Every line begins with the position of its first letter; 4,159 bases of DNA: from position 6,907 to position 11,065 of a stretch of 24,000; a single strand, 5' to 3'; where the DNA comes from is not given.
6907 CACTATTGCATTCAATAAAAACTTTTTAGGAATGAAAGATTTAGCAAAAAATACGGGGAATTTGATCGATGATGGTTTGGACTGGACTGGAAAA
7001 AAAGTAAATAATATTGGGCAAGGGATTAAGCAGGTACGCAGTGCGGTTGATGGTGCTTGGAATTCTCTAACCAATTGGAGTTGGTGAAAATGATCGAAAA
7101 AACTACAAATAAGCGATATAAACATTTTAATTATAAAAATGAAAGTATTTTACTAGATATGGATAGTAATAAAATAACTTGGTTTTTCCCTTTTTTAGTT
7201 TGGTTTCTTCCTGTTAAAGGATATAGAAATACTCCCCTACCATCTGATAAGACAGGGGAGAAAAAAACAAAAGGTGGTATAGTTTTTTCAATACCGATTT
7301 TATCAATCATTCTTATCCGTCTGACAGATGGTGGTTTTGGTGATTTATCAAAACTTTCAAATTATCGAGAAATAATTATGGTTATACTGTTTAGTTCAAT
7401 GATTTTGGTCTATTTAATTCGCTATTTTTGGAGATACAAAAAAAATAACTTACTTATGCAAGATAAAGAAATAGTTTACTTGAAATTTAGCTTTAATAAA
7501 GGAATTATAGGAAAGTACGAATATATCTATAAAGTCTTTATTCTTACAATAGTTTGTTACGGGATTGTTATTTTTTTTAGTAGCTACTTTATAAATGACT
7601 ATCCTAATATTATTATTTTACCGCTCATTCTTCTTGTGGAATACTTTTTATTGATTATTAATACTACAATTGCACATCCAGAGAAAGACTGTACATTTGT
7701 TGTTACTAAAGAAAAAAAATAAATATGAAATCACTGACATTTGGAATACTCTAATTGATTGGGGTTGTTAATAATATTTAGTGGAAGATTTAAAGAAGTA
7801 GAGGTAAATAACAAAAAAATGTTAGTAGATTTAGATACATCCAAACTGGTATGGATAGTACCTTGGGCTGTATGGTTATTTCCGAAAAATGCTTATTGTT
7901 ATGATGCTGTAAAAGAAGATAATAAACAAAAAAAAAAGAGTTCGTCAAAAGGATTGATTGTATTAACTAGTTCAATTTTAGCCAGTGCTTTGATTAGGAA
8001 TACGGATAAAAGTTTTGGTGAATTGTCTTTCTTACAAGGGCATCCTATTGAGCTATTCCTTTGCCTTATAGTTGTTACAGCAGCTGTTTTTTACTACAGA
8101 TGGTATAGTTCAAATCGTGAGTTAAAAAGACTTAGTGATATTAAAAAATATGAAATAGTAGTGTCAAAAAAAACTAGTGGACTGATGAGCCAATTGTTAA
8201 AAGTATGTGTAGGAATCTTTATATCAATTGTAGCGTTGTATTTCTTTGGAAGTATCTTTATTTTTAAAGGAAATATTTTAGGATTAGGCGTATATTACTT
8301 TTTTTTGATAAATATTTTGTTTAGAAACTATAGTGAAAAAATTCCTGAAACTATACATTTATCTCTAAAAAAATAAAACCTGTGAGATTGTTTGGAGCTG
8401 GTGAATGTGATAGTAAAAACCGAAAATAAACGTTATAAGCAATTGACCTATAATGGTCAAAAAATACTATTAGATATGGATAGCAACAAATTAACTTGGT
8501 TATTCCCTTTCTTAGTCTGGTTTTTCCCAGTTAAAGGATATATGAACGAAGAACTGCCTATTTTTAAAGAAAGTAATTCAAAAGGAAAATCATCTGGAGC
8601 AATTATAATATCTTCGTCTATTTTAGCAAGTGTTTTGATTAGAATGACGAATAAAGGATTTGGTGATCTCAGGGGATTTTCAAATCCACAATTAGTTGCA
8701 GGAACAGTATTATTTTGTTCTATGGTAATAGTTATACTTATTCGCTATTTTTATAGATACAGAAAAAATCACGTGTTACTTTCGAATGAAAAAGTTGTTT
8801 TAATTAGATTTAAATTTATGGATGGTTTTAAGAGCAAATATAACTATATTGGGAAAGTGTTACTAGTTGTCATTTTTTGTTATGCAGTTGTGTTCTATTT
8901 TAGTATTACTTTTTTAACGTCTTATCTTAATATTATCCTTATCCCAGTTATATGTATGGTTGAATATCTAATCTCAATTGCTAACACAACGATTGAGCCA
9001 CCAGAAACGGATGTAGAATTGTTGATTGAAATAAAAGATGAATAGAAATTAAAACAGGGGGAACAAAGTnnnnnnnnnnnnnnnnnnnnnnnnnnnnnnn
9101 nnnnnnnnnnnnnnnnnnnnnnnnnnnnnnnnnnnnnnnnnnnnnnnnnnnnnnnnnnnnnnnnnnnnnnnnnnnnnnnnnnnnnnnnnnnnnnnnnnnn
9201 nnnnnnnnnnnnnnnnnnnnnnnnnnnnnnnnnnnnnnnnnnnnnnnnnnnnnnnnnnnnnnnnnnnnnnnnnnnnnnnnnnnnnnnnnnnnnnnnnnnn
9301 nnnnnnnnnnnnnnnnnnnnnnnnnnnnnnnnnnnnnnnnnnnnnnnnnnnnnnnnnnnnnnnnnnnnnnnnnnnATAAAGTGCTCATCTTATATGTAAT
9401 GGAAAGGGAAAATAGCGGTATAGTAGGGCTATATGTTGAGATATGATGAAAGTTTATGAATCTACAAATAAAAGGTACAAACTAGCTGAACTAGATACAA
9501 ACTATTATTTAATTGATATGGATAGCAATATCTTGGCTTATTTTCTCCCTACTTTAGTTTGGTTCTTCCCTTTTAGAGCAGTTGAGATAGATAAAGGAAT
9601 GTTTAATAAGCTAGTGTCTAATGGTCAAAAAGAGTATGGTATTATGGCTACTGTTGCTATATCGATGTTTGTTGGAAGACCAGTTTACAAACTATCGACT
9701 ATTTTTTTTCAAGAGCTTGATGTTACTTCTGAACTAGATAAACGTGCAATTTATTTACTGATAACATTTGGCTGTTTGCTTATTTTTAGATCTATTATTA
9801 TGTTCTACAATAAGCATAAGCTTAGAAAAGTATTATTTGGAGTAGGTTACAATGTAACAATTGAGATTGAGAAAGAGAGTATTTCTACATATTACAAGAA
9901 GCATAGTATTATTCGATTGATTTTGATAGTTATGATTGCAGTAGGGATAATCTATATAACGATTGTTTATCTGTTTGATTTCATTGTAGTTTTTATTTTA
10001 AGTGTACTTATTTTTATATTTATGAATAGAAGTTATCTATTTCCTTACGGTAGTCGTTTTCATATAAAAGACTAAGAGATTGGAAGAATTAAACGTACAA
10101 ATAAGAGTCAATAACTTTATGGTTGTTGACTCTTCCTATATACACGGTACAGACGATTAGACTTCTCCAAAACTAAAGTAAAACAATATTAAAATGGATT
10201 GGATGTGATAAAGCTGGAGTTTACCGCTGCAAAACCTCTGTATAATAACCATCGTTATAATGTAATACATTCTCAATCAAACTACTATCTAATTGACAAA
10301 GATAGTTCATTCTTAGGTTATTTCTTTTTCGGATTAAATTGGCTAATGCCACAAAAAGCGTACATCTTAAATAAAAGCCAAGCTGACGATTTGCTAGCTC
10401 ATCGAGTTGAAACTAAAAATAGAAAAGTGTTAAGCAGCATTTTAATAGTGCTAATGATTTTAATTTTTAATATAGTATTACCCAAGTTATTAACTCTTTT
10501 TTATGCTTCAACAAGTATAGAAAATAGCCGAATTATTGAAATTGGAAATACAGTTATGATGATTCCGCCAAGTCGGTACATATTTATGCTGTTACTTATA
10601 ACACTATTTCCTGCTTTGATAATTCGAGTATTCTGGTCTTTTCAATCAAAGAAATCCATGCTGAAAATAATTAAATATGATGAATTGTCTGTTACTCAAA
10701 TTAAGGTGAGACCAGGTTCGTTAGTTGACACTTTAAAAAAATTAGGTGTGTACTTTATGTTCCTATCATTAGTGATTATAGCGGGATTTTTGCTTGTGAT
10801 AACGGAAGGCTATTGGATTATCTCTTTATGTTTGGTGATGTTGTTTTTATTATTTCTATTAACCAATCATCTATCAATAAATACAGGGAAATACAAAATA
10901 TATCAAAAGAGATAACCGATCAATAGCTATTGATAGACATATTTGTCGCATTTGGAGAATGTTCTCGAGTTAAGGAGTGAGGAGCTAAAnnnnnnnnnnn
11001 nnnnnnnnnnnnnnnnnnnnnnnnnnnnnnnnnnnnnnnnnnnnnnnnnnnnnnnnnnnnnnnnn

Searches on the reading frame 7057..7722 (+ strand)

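Call 81: search_protein_families(library=padloc, proteins=[window:7057-7722:+], max_evalue=0.01)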
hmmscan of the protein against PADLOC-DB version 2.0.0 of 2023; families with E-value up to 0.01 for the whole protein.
window:7057-7722:+ (221 aa): 0 families

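Call 94: search_protein_families(library=pfam, proteins=[window:7057-7722:+], max_evalue=0.001)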
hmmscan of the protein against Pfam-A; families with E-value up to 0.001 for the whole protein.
window:7057-7722:+ (221 aa): 1 family
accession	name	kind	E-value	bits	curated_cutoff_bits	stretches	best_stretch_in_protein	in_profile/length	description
PF04276.17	DUF443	-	1.2e-11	45.3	26.2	1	18-210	1-196/202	Protein of unknown function (DUF443)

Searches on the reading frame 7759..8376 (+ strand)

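Call 81: search_protein_families(library=padloc, proteins=[window:7759-8376:+], max_evalue=0.01)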
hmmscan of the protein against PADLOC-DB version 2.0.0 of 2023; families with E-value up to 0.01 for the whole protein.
window:7759-8376:+ (205 aa): 0 families

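Call 94: search_protein_families(library=pfam, proteins=[window:7759-8376:+], max_evalue=0.001)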
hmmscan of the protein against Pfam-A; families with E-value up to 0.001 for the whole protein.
window:7759-8376:+ (205 aa): 1 family
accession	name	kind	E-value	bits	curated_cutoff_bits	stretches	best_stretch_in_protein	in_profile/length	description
PF04276.17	DUF443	-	1.8e-13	51.2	26.2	1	10-204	3-202/202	Protein of unknown function (DUF443)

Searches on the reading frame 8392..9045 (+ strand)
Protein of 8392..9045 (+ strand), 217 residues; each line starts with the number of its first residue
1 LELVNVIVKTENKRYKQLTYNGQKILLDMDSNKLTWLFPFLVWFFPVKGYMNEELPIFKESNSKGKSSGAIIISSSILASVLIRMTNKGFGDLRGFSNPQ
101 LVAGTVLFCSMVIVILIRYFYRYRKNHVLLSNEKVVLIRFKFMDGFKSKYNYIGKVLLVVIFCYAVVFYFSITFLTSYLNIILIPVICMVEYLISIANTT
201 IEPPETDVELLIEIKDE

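Call 81: search_protein_families(library=padloc, proteins=[window:8392-9045:+], max_evalue=0.01)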
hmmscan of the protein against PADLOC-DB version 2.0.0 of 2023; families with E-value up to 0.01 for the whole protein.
window:8392-9045:+ (217 aa): 0 families

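Call 94: search_protein_families(library=pfam, proteins=[window:8392-9045:+], max_evalue=0.001)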
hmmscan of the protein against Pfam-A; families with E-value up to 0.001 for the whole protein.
window:8392-9045:+ (217 aa): 1 family
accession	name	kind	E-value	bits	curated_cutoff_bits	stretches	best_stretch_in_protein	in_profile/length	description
PF04276.17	DUF443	-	6e-13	49.5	26.2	1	12-209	1-200/202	Protein of unknown function (DUF443)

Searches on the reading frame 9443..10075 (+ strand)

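Call 81: search_protein_families(library=padloc, proteins=[window:9443-10075:+], max_evalue=0.01)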
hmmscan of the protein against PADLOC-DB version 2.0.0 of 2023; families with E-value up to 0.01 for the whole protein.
window:9443-10075:+ (210 aa): 0 families

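Call 94: search_protein_families(library=pfam, proteins=[window:9443-10075:+], max_evalue=0.001)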
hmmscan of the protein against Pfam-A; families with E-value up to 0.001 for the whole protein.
window:9443-10075:+ (210 aa): 1 family
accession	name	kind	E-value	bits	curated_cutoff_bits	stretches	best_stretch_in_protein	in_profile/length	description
PF04276.17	DUF443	-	6.6e-13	49.3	26.2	1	9-198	1-191/202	Protein of unknown function (DUF443)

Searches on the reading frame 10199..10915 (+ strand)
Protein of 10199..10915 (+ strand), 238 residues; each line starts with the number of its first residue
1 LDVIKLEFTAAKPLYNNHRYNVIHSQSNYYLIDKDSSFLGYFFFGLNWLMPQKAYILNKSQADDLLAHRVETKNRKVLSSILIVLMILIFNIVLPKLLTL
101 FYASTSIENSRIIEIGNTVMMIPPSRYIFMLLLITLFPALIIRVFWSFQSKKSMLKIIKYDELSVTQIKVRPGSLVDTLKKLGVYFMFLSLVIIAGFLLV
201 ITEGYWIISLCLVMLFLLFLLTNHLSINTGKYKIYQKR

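Call 81: search_protein_families(library=padloc, proteins=[window:10199-10915:+], max_evalue=0.01)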
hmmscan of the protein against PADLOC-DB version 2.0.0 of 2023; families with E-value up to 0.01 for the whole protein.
window:10199-10915:+ (238 aa): 0 families

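Call 94: search_protein_families(library=pfam, proteins=[window:10199-10915:+], max_evalue=0.001)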
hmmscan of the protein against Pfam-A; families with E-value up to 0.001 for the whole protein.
window:10199-10915:+ (238 aa): 1 family
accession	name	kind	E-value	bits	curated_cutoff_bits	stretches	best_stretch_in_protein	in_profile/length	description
PF04276.17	DUF443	-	4.5e-21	76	26.2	1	17-234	1-199/202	Protein of unknown function (DUF443)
